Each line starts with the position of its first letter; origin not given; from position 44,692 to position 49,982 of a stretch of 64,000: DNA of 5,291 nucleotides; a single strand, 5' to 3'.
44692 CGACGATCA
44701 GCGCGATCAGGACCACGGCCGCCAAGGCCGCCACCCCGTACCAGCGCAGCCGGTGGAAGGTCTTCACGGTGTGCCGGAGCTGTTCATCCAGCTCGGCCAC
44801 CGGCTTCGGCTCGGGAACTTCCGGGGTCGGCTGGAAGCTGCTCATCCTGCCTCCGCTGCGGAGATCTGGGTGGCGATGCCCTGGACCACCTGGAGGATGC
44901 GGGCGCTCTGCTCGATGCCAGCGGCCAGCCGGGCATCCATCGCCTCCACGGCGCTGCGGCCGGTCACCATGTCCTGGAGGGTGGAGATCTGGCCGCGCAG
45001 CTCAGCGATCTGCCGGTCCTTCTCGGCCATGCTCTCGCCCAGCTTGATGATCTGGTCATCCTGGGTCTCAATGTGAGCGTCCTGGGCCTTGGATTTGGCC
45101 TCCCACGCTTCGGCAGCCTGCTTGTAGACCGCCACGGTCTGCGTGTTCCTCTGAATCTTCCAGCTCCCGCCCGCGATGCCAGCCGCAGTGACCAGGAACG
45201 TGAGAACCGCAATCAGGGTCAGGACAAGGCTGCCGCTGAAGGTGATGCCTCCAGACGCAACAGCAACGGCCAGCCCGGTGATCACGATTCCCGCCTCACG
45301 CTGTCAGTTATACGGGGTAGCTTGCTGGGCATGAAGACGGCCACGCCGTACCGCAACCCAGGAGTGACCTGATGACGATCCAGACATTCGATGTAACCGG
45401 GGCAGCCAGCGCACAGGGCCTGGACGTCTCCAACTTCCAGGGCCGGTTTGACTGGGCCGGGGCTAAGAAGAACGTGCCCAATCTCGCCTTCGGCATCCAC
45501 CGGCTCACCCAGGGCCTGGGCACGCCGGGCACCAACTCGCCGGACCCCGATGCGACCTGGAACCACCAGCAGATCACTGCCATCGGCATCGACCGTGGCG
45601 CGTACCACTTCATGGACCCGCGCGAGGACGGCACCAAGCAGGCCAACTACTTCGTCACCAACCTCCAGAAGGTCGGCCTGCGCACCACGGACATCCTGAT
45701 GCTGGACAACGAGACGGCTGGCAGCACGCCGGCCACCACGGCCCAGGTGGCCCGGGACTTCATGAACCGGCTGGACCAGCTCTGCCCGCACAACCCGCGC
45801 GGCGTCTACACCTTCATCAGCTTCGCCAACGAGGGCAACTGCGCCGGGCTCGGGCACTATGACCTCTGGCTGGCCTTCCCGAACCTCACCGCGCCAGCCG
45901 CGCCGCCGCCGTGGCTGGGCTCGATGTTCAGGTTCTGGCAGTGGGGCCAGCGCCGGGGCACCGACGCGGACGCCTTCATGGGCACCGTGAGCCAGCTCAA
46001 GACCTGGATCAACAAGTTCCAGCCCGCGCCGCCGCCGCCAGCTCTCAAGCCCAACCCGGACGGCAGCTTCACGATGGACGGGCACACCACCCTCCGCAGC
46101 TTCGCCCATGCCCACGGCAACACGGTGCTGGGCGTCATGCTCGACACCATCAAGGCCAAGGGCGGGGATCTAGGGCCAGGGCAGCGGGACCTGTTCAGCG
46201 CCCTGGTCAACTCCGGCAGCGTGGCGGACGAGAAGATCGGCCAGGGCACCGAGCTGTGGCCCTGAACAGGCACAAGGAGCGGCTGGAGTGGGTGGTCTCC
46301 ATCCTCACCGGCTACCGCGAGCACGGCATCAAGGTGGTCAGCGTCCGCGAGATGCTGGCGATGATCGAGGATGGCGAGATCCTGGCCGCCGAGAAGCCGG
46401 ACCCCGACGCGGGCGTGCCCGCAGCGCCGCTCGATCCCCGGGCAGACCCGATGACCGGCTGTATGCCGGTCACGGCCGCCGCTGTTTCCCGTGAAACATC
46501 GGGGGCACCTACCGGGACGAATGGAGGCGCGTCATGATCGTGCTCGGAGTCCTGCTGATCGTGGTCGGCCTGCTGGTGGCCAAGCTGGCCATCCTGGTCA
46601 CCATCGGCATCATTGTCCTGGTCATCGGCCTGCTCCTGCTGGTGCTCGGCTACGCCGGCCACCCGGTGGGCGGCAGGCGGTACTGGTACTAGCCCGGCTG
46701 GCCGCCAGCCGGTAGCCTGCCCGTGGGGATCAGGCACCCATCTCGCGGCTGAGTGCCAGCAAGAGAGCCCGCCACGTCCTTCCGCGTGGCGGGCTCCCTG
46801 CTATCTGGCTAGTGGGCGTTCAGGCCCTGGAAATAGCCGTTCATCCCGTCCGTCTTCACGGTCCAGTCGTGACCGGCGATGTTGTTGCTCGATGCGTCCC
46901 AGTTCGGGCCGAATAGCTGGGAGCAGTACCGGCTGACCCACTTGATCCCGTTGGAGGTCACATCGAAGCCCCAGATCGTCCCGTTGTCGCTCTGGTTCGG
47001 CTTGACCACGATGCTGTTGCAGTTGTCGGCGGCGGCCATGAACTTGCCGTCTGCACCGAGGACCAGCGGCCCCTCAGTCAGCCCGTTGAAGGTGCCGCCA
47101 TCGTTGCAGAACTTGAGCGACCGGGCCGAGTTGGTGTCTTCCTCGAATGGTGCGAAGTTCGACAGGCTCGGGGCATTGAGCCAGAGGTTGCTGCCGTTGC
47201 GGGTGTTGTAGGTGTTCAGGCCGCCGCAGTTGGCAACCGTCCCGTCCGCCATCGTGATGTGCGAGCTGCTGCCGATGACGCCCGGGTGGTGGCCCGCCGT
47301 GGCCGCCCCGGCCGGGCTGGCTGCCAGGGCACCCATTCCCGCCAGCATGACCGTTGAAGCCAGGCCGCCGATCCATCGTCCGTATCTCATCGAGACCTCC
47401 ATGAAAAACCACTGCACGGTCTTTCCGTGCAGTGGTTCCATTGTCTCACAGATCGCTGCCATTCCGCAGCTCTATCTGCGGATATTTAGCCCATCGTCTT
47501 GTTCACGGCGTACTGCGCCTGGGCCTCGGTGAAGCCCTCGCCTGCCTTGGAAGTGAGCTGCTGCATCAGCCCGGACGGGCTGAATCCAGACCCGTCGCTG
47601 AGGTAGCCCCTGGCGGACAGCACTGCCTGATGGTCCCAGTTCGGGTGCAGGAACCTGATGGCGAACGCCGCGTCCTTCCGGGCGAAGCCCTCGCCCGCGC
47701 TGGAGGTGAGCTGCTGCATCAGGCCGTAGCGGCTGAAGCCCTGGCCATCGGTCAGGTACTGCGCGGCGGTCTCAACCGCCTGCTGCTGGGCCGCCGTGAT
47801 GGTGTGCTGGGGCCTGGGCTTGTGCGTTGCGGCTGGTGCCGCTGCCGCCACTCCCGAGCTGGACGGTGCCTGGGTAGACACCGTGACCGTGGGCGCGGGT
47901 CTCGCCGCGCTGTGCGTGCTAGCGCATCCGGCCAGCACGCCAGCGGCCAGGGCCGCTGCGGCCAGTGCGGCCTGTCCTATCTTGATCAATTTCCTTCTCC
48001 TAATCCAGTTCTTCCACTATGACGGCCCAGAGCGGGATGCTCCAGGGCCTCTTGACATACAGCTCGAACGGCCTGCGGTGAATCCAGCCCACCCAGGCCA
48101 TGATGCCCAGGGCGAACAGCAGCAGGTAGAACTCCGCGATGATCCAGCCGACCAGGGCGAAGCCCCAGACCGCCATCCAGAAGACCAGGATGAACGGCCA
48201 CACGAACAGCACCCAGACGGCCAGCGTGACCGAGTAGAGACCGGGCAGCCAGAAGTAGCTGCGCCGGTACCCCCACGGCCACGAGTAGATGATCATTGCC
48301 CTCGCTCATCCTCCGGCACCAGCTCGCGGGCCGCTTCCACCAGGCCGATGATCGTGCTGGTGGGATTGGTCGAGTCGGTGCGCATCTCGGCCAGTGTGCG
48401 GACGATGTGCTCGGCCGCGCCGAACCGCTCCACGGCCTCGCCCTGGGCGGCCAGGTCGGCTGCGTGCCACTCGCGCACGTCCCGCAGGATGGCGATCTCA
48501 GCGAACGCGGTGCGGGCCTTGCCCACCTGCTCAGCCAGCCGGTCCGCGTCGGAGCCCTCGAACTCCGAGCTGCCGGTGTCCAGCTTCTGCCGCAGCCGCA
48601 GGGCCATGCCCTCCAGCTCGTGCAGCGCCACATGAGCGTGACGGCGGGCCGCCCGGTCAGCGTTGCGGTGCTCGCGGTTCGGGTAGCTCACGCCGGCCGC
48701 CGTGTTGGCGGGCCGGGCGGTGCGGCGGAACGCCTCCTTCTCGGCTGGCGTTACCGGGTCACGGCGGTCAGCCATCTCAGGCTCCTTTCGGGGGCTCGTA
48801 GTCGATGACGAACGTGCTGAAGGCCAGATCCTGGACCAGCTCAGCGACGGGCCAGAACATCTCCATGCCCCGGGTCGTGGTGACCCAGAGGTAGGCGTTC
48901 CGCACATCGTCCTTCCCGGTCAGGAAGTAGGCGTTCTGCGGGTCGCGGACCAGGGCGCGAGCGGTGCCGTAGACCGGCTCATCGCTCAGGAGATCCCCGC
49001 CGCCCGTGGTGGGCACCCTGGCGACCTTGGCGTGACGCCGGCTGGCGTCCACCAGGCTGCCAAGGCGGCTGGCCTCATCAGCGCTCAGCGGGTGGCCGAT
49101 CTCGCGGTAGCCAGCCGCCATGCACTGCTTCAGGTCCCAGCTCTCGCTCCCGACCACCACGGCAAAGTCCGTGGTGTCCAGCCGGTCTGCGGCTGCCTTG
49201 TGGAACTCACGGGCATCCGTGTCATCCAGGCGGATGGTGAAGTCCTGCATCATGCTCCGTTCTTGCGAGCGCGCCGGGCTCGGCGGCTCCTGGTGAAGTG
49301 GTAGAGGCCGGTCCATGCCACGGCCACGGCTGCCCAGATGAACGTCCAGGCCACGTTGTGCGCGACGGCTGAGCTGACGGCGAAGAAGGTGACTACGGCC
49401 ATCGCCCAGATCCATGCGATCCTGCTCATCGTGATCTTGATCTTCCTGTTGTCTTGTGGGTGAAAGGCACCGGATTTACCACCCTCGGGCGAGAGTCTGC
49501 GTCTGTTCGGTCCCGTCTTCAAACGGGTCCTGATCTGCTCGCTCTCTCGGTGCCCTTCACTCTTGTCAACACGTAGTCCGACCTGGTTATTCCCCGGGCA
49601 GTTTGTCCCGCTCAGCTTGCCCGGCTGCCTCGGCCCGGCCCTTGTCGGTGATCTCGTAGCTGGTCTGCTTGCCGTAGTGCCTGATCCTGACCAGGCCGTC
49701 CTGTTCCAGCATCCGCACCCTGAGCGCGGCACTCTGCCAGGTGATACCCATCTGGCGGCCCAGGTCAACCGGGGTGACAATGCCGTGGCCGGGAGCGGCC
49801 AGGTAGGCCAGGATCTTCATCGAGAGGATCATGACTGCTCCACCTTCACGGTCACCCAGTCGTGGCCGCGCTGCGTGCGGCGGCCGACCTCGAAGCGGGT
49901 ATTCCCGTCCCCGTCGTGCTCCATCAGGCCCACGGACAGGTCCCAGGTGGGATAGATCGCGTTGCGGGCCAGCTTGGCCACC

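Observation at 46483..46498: Host-type parS centromere in a phage with no par genes or integrase in view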

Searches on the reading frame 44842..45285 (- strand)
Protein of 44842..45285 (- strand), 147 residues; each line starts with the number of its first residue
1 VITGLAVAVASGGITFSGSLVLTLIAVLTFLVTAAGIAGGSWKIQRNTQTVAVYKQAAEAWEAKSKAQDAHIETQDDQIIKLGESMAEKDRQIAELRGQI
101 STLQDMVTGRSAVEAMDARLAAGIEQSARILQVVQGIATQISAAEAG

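Call 11: search_protein_families(library=pfam, proteins=[window:44842-45285:-], max_evalue=0.01)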
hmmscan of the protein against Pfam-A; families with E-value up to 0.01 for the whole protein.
window:44842-45285:- (147 aa): 1 family
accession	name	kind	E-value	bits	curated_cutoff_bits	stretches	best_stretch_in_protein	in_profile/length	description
PF17072.10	Spike_torovirin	-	0.0042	15.6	35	1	46-143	874-976/1272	Torovirinae spike glycoprotein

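Call 12: search_protein_families(library=phrogs, proteins=[window:44842-45285:-], max_evalue=0.01)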
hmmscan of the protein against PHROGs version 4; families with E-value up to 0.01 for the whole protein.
window:44842-45285:- (147 aa): 5 families
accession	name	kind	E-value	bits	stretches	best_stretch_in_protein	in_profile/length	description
phrog_12917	-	unknown function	4.1e-06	28.1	1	26-119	5-93/110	-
phrog_2619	-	unknown function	0.0003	22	1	60-112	58-110/124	-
phrog_739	-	lysis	0.0004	21.6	1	23-107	8-95/122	Rz-like spanin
phrog_5975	-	unknown function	0.00052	20.8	1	23-110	23-102/182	-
phrog_33583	-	unknown function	0.0058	17.9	1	19-103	9-90/113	-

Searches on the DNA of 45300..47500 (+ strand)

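Call 5: search_dna_similar(query=window:45300-47500:+, collection=phages, mode=near, max_rows=30)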
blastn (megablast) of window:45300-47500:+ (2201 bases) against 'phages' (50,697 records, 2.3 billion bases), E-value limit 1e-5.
No match.

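Call 8: search_dna_similar(query=window:45300-47500:+, collection=phages, mode=distant, max_rows=30)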
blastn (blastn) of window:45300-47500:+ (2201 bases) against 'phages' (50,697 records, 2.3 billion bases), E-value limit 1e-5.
Records with a match: 2; places in all: 2; records where one place covers at least 80% of the query: 0.
Best place of each record, by identity: 60-80% 2.
By first word of the organism name: Mycobacterium 2.
By host as written in the record: Mycobacterium smegmatis str. MC2 155 1; Mycobacterium sp. 1.
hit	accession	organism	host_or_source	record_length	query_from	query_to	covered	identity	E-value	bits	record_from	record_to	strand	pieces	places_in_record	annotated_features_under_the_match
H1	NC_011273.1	Mycobacterium phage Myrna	Mycobacterium smegmatis str. MC2 155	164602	1227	1348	6%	76.6%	2e-14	89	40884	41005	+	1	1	91: gp91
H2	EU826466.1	Mycobacterium phage Myrna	Mycobacterium sp.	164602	1227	1348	6%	76.6%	2e-14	89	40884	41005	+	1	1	91: hypothetical protein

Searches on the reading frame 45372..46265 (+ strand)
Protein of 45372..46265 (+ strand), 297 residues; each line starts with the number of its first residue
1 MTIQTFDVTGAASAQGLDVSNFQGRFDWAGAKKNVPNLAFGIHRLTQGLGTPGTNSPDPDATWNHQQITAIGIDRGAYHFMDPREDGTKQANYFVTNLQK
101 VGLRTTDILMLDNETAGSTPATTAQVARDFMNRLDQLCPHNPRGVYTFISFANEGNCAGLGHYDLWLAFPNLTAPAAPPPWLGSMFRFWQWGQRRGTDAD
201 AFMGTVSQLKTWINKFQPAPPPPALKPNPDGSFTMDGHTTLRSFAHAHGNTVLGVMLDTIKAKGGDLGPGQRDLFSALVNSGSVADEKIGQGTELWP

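Call 11: search_protein_families(library=pfam, proteins=[window:45372-46265:+], max_evalue=0.01)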
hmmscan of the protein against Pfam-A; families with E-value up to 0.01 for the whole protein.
window:45372-46265:+ (297 aa): 1 family
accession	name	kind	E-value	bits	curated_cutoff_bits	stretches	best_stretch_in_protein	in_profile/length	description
PF01183.26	Glyco_hydro_25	-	9.3e-22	78.6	27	1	18-193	2-173/180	Glycosyl hydrolases family 25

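Call 12: search_protein_families(library=phrogs, proteins=[window:45372-46265:+], max_evalue=0.01)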
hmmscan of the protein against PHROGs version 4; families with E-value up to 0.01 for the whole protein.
window:45372-46265:+ (297 aa): 4 families
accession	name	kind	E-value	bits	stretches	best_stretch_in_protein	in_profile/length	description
phrog_291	-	lysis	9.4e-23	81.7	1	8-217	107-320/509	endolysin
phrog_6745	-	lysis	1.6e-14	54.6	1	14-168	4-152/396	endolysin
phrog_6219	-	lysis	7.6e-13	49.7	1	15-193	3-170/326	endolysin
phrog_3084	-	lysis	0.00017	21.8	1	16-123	161-256/468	endolysin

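Call 20: find_related_loci(query=window:45372-46265:+, collection=viral_contigs, flank=4000)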
Query window:45372-46265:+ (297 aa) in viral_contigs; peptide patterns used: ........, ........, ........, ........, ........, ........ (x = any residue, [..] = any of these).
15 stretches matched a pattern, but none encodes a relative of the query by tblastn (E <= 1e-3).

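Call 40: search_dna_similar(query=window:45372-46265:+, collection=phages, mode=protein, max_rows=20)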
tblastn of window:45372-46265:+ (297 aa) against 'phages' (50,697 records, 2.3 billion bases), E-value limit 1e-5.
Records with a match: 10; places in all: 10; records where one place covers at least 80% of the query: 0.
Best place of each record, by identity: <60% 10.
By first word of the organism name: Clostridium 5; Geobacillus 3; Paenibacillus 1; Bacteriophage 1.
By host as written in the record: Geobacillus stearothermophilus 2184 2; Clostridium perfringens strain S63 2; Clostridium perfringens SM101 2; Paenibacillus polymyxa CCM 7400 1; - 1; Geobacillus thermodenitrificans 1; Clostridium perfringens 1.
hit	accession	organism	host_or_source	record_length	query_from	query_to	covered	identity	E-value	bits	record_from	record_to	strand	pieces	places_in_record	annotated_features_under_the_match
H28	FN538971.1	Paenibacillus phage phiBP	Paenibacillus polymyxa CCM 7400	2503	13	249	80%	29.3%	5e-17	87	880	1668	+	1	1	putative glycoside hydrolase | putative phage lysis holin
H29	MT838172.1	Bacteriophage sp.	human fecal samples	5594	13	209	66%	27.1%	2e-8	61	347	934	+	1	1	record has no annotation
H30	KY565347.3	Geobacillus phage TP-84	Geobacillus stearothermophilus 2184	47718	11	181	58%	30.5%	8e-11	69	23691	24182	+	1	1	endolysin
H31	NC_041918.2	Geobacillus phage TP-84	Geobacillus stearothermophilus 2184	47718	11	181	58%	30.5%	8e-11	69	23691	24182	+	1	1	endolysin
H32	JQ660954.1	Clostridium phage PhiS63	Clostridium perfringens strain S63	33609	15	195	61%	28.4%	3e-10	67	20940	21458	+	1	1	gp21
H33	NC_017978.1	Clostridium phage PhiS63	Clostridium perfringens strain S63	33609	15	195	61%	28.4%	3e-10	67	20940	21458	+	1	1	endolysin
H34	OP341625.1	Geobacillus phage vB_GthS_PK2.1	Geobacillus thermodenitrificans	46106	15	181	56%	30.6%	8e-11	69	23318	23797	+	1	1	endolysin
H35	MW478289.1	Clostridium phage phiCp-A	Clostridium perfringens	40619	15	181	56%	28.4%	1e-10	68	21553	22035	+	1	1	endolysin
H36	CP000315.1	Clostridium phage phiSM101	Clostridium perfringens SM101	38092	15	181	56%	27.8%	5e-10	66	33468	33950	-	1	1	autolytic lysozyme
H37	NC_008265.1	Clostridium phage phiSM101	Clostridium perfringens SM101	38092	15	181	56%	27.8%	5e-10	66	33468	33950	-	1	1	endolysin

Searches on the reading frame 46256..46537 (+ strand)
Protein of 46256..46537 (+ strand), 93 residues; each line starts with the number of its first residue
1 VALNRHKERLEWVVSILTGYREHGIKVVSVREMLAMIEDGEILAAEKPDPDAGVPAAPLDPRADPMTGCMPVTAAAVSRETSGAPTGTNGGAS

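Call 11: search_protein_families(library=pfam, proteins=[window:46256-46537:+], max_evalue=0.01)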
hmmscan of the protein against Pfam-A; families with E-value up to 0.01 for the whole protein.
window:46256-46537:+ (93 aa): 0 families

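Call 12: search_protein_families(library=phrogs, proteins=[window:46256-46537:+], max_evalue=0.01)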
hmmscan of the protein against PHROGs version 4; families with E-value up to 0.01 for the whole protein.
window:46256-46537:+ (93 aa): 0 families

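Call 17: find_related_loci(query=window:46256-46537:+, collection=viral_contigs, flank=3000)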
Query window:46256-46537:+ (93 aa) in viral_contigs; peptide patterns used: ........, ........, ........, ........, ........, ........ (x = any residue, [..] = any of these).
21 stretches matched a pattern, but none encodes a relative of the query by tblastn (E <= 1e-3).

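Call 19: find_homologous_proteins(query=window:46256-46537:+, max_evalue=0.01)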
Query window:46256-46537:+ (93 aa): 2 proteins with E <= 0.01 among 8 candidates. Only proteins of 51 to 163 residues were searched: fused or split forms outside these lengths cannot appear, so this answer is no evidence that the protein stands alone or is whole; find_related_loci, which searches DNA, has no such limit.
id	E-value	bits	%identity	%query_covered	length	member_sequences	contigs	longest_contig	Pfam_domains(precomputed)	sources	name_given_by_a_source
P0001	3.0e-54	199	100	100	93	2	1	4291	-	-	-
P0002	1.0e-34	136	84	85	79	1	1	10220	-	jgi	jgi:hypothetical protein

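Call 21: find_encoding_contigs(protein=P0002, flank=10000)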
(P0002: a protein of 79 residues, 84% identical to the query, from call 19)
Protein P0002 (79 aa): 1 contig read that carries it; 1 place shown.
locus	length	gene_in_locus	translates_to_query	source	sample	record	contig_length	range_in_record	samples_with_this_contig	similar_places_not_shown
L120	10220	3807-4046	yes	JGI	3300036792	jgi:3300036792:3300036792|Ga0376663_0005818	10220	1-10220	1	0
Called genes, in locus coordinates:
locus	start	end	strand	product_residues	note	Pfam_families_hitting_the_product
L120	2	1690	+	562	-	?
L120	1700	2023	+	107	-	-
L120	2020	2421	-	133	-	-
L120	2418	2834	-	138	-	-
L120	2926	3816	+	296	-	PF01183:Glyco_hydro_25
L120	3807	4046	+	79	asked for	-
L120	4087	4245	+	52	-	PF19626:DUF6131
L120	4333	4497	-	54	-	-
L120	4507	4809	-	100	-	-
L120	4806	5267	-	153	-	-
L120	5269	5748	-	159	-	-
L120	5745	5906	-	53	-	-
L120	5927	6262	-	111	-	-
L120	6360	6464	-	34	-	-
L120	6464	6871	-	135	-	-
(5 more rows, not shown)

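Call 22: find_encoding_contigs(protein=P0001, flank=10000)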
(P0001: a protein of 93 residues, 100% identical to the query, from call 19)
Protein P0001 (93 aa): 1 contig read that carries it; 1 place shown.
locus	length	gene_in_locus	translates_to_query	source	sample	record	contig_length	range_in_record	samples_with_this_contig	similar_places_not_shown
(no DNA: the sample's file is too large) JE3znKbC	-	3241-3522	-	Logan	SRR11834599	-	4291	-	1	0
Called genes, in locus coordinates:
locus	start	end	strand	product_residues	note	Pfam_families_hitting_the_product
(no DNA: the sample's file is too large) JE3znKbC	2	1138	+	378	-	?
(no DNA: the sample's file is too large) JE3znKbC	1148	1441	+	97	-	-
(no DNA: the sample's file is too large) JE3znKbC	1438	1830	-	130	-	-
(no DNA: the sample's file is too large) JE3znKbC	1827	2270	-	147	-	-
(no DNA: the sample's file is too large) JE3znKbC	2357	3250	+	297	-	PF01183:Glyco_hydro_25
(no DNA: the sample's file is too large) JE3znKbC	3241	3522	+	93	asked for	-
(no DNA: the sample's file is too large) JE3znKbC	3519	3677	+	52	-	-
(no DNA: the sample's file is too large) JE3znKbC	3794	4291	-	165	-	?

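Call 26: find_related_loci(query=A2, collection=metagenome_contigs, flank=4000)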
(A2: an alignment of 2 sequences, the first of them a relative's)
Query A2 (93 aa) in metagenome_contigs; peptide patterns used: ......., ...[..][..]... (x = any residue, [..] = any of these).
108 stretches matched a pattern, but none encodes a relative of the query by tblastn (E <= 1e-3).

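Call 27: find_related_loci(query=A2, collection=viral_contigs, flank=4000)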
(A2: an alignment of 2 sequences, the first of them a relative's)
Query A2 (93 aa) in viral_contigs; peptide patterns used: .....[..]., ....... (x = any residue, [..] = any of these).
81 stretches matched a pattern, but none encodes a relative of the query by tblastn (E <= 1e-3).

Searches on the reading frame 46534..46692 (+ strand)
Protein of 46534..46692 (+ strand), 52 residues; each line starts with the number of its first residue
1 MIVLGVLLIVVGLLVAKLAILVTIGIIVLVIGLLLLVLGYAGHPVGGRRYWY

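Call 11: search_protein_families(library=pfam, proteins=[window:46534-46692:+], max_evalue=0.01)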
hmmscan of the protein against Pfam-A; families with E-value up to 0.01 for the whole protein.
window:46534-46692:+ (52 aa): 2 families
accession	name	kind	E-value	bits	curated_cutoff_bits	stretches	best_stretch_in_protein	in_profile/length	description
PF19626.4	DUF6131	-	1.1e-09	38.9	25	1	1-52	1-59/59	Family of unknown function (DUF6131)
PF24961.1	NfeD_membrane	-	0.0027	18.1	26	1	1-38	54-90/119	NfeD integral membrane domain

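Call 12: search_protein_families(library=phrogs, proteins=[window:46534-46692:+], max_evalue=0.01)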
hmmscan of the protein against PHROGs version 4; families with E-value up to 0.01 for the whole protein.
window:46534-46692:+ (52 aa): 1 family
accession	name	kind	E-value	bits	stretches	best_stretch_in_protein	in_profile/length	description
phrog_3158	-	unknown function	1.8e-12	48.4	1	1-52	1-51/51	-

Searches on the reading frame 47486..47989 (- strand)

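Call 11: search_protein_families(library=pfam, proteins=[window:47486-47989:-], max_evalue=0.01)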
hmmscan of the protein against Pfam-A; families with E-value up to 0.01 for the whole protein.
window:47486-47989:- (167 aa): 2 families
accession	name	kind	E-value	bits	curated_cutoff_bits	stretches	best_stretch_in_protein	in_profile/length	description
PF07553.16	Lipoprotein_Ltp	-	2e-28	98.7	23.2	2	117-163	1-46/48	Host cell surface-exposed lipoprotein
PF04010.18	DUF357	-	0.0081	16.6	29.4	0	50-88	9-47/73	Protein of unknown function (DUF357)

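Call 12: search_protein_families(library=phrogs, proteins=[window:47486-47989:-], max_evalue=0.01)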
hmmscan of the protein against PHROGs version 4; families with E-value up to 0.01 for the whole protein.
window:47486-47989:- (167 aa): 3 families
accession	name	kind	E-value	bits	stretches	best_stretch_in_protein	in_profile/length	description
phrog_4980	-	moron, auxiliary metabolic gene and host takeover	4.4e-31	109.2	1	7-164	25-178/181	superinfection exclusion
phrog_15667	-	moron, auxiliary metabolic gene and host takeover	3.2e-26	93.5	1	16-164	53-203/208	superinfection exclusion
phrog_13294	-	other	1.6e-05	25.4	1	75-164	212-293/294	lipoprotein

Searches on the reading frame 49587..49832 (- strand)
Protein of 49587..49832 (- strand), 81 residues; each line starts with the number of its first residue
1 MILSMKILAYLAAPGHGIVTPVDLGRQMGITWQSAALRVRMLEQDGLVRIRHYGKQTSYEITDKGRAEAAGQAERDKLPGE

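Call 87: search_protein_families(library=phrogs, proteins=[window:49587-49832:-], max_evalue=0.001)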
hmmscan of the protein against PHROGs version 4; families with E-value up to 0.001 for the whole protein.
window:49587-49832:- (81 aa): 1 family
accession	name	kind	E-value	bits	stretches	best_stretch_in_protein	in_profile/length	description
phrog_2440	-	transcription regulation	1.8e-05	25.7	1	6-79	32-105/126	transcriptional regulator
